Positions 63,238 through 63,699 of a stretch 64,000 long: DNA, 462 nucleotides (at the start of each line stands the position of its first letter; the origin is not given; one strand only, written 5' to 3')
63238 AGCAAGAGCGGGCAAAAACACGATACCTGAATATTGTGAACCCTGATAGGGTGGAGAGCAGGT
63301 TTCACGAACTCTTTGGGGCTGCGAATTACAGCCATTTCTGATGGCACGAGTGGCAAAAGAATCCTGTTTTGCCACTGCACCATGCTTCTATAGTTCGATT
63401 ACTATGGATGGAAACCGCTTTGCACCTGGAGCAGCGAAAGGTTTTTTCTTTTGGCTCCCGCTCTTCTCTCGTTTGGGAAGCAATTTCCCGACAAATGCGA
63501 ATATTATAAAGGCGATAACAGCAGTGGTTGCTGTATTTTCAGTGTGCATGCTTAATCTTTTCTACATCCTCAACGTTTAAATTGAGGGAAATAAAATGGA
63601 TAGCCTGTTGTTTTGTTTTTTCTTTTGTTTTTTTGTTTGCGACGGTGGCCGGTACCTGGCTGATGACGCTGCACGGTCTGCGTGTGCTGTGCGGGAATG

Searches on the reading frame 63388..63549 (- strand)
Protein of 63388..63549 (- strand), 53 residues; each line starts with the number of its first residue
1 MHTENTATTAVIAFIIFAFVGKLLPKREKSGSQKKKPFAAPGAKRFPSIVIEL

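Call 68: find_homologous_proteins(query=window:63388-63549:-, max_evalue=0.01)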
Query window:63388-63549:- (53 aa): 1 proteins with E <= 0.01 among 1 candidates.
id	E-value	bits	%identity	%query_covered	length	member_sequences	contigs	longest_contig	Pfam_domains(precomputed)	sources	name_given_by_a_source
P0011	4.6e-26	106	100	100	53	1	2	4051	-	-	-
